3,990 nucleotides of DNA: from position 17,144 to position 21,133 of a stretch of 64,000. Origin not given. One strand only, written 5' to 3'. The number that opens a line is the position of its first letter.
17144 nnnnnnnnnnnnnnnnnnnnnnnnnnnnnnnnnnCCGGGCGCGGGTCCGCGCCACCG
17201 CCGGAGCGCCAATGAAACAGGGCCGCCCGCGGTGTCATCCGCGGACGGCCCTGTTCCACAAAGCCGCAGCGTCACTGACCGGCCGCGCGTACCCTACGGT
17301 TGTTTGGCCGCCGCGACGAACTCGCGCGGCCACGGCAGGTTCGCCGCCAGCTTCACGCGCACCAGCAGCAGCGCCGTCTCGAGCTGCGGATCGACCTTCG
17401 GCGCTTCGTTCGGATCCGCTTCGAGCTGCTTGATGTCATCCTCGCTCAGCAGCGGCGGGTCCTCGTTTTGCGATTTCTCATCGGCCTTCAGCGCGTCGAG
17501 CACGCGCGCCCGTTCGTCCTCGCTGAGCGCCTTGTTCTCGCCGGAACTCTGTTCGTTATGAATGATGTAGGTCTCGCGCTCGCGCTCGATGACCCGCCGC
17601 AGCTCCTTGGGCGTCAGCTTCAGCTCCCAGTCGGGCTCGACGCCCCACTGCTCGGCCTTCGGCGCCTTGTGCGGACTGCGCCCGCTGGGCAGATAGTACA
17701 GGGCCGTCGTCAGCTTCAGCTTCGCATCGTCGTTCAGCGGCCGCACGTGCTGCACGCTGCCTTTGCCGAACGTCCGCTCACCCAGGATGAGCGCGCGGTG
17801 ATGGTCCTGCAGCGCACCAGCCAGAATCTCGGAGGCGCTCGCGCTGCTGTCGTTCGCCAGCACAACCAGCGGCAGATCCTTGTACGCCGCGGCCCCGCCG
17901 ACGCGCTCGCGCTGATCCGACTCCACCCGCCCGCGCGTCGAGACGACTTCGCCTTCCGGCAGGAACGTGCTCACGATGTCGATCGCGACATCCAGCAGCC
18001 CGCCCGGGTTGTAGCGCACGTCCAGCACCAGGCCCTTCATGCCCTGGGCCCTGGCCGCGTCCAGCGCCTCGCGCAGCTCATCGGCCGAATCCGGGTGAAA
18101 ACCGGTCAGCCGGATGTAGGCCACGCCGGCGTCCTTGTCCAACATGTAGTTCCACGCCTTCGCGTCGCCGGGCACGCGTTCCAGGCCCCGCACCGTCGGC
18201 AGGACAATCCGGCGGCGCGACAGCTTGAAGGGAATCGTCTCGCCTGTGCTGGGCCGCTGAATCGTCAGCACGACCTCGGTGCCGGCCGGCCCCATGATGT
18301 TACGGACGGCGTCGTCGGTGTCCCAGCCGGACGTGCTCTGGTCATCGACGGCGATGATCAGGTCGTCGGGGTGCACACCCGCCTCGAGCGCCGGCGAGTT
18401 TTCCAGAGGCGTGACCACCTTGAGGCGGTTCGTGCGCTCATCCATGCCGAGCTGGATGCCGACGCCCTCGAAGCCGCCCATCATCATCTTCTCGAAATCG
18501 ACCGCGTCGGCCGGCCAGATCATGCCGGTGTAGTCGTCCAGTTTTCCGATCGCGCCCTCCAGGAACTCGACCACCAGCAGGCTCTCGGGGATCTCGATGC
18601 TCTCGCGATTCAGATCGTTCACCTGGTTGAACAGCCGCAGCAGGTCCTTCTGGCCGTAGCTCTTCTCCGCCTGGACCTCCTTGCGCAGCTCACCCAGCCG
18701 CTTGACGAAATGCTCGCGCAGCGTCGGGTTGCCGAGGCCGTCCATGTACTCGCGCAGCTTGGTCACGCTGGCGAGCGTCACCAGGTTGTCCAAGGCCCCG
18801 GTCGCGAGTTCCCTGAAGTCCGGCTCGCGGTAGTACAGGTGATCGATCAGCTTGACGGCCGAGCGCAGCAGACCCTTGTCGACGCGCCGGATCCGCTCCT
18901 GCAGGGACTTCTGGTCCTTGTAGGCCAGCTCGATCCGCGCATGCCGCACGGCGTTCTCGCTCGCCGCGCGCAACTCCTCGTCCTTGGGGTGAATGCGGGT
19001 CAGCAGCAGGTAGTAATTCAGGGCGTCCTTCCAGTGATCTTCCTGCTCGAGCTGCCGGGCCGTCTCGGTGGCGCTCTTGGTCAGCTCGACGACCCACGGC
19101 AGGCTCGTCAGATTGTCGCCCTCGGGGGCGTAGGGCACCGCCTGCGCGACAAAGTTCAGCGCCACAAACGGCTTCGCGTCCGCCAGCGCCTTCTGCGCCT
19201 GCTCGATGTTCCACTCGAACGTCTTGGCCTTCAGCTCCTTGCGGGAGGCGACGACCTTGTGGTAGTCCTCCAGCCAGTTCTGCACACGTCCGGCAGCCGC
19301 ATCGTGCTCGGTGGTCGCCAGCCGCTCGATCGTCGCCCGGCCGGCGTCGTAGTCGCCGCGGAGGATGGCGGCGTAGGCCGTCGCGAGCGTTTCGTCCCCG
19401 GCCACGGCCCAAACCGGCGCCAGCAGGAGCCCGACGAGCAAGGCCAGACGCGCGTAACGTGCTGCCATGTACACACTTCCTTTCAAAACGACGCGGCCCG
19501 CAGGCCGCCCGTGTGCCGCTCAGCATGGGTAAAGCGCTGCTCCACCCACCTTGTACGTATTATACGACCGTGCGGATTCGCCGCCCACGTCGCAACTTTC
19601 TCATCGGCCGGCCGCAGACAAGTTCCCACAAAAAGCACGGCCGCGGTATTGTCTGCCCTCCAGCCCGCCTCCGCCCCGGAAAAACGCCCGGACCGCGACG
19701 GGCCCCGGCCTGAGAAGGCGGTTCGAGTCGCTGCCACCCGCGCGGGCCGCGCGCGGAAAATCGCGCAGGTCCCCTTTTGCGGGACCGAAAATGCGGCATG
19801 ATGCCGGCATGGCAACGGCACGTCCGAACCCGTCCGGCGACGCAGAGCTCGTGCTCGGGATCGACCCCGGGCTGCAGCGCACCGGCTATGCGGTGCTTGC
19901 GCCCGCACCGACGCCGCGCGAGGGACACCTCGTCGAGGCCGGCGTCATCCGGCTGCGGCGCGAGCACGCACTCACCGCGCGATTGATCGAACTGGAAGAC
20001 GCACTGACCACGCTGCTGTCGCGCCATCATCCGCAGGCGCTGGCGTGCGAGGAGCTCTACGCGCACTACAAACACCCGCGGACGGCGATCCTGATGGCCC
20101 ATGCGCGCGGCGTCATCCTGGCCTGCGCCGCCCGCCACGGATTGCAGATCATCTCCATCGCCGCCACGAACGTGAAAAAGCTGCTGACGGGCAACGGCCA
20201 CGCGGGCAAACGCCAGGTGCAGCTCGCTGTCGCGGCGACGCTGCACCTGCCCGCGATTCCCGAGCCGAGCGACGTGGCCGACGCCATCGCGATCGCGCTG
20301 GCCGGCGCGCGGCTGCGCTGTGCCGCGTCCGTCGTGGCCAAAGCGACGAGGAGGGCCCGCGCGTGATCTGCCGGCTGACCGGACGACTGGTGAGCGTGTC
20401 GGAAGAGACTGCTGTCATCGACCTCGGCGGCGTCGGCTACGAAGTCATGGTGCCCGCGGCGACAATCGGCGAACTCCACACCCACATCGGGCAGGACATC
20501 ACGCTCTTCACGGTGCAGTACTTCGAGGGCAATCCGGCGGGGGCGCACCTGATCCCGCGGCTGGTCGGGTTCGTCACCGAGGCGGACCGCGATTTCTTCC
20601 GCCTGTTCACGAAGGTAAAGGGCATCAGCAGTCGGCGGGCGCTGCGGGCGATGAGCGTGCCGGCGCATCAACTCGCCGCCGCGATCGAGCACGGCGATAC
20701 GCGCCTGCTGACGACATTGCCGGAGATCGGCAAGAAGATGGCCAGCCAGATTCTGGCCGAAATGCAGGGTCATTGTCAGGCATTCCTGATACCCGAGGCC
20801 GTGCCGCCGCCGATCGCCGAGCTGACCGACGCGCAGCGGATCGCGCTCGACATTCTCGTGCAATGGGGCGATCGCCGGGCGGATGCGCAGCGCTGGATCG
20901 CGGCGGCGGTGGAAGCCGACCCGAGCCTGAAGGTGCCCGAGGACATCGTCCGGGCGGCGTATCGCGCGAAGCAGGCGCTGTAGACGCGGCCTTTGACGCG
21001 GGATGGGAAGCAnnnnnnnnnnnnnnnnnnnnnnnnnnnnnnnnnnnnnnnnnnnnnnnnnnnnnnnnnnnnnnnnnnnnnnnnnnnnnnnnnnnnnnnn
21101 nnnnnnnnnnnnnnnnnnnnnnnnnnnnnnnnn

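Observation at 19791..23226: ruvC-ruvA-X-ruvB-X' arrangement: two paralogous zinc-ribbon membrane proteins are embedded in the Holliday-junction resolvasome operon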

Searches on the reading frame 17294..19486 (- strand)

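Call 78: search_protein_families(library=pfam, proteins=[window:17294-19486:-], max_evalue=0.001)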
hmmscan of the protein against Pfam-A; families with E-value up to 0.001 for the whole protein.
window:17294-19486:- (730 aa): 4 families
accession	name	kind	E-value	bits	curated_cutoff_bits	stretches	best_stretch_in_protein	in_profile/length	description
PF03572.23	Peptidase_S41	-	3.2e-51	173.6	24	1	455-621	2-164/165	Peptidase family S41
PF17820.7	PDZ_6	-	2.1e-10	40.6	27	1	358-411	3-54/54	PDZ domain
PF00595.29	PDZ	-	9.3e-09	36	23.2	1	337-410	9-81/81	PDZ domain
PF13180.12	PDZ_2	-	5.2e-07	30.3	27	1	343-418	4-76/80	PDZ domain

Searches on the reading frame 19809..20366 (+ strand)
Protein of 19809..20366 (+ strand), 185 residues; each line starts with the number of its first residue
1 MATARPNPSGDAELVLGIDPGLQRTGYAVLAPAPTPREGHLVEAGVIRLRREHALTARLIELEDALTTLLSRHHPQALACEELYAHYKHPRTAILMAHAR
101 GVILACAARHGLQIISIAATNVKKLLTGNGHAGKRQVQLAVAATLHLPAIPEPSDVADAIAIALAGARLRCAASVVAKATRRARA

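Call 6: search_protein_families(library=pfam, proteins=[window:19809-20366:+], max_evalue=1)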
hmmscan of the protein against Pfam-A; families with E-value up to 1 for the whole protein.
window:19809-20366:+ (185 aa): 1 family
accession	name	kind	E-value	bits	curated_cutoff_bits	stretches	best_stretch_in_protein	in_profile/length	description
PF02075.23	RuvC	-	1e-36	126.5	22.2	1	15-164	1-146/148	Crossover junction endodeoxyribonuclease RuvC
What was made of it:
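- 19809..20366 (+): ruvC, Holliday-junction endonuclease (185 aa). Pfam RuvC, E 1e-36 (call 6).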

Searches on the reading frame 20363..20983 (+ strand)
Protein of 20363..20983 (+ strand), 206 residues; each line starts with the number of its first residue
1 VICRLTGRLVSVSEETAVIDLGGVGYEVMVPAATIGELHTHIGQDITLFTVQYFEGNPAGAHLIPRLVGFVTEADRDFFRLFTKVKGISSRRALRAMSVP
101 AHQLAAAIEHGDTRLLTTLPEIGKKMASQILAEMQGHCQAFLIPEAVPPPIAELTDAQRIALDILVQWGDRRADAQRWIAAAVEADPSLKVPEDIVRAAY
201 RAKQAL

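Call 6: search_protein_families(library=pfam, proteins=[window:20363-20983:+], max_evalue=1)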
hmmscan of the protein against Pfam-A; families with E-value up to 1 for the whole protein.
window:20363-20983:+ (206 aa): 5 families
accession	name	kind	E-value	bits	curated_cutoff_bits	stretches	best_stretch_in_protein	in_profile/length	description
PF01330.27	RuvA_N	-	2.1e-12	47.4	23.6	1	1-53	1-51/61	RuvA N terminal domain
PF14520.12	HHH_5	-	9.1e-07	29.7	27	1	79-133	1-54/57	Helix-hairpin-helix domain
PF00633.29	HHH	-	0.011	16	24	1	116-132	13-29/30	Helix-hairpin-helix motif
PF02371.22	Transposase_20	-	0.026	15.3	21.3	1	114-142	2-29/87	Transposase IS116/IS110/IS902 family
PF14716.13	HHH_8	-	0.086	13.7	30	1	104-138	44-72/73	Helix-hairpin-helix domain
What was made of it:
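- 20363..20983 (+): ruvA (206 aa). The GTG start overlaps the ruvC stop (GTGA). Pfam RuvA_N 2.1e-12 and HHH_5 9e-7 (call 6).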

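Call 88: find_homologous_proteins(query=window:20363-20980:+, max_evalue=1e-20)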
Query window:20363-20980:+ (206 aa): 373 proteins with E <= 1e-20 among 1435 candidates; the best 120 are listed.
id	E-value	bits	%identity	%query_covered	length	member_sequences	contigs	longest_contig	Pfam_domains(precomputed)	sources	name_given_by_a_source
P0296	2.6e-129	447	100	100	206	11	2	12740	PF14520.13,PF01330.28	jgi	-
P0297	3.6e-127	440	98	100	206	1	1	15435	PF14520.13,PF01330.28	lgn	-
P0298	4.5e-95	335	74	100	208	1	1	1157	PF14520.13,PF01330.28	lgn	-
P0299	2.8e-94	332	74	99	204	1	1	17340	PF14520.13,PF01330.28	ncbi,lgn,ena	-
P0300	5.5e-94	331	74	99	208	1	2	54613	PF14520.13,PF01330.28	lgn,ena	-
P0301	6.5e-94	331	72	100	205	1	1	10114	PF14520.13,PF01330.28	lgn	-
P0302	6.6e-94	331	72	100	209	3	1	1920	PF14520.13,PF01330.28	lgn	-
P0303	1.0e-93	330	74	99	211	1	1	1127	PF14520.13,PF01330.28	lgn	-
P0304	1.1e-93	330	74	99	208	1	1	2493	PF14520.13,PF01330.28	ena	-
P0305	6.9e-93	328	73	99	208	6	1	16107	PF14520.13,PF01330.28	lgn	-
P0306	1.2e-92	327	73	99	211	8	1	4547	PF14520.13,PF01330.28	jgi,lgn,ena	-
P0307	1.3e-92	327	70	100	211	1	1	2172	PF14520.13,PF01330.28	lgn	-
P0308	2.4e-92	326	73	99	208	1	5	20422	PF14520.13,PF01330.28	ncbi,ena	-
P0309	2.9e-92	326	71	99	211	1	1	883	PF14520.13,PF01330.28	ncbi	-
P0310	4.9e-92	325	71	99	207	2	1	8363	PF14520.13,PF01330.28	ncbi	-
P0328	1.5e-89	317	68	99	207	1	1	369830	PF14520.13,PF01330.28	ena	-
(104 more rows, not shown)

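Call 89: find_encoding_contigs(protein=P0328, flank=5000, max_places=2)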
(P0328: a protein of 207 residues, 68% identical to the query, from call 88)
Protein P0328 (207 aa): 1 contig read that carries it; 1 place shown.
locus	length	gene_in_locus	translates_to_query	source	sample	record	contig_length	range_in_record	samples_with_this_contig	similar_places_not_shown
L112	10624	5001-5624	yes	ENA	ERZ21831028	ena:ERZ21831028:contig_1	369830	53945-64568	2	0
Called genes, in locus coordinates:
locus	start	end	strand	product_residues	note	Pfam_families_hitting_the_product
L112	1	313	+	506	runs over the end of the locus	PF07690:MFS_1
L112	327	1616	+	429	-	PF06439:3keto-disac_hyd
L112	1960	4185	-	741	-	PF00595:PDZ, PF13180:PDZ_2 (weak), PF17820:PDZ_6, PF03572:Peptidase_S41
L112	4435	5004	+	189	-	PF02075:RuvC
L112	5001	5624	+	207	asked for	PF01330:RuvA_N, PF14520:HHH_5 (weak)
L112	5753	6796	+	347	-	PF05496:RuvB_N, PF06068:TIP49 (faint), PF01078:Mg_chelatase (faint), PF13191:AAA_16 (faint), PF07728:AAA_5 (weak), PF00004:AAA, PF17864:AAA_lid_4, PF05491:WHD_RuvB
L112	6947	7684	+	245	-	-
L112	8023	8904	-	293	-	PF04337:DUF480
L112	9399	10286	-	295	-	PF07608:DUF1571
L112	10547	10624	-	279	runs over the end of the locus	PF00561:Abhydrolase_1, PF12146:Hydrolase_4, PF12697:Abhydrolase_6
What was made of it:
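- Closest known: Canonical ruvC-ruvA-ruvB. Same: A relative (L112) has the plain ruvC-ruvA-ruvB form in the same S41-peptidase neighbourhood (call 89).
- L112 manages without X (call 89).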
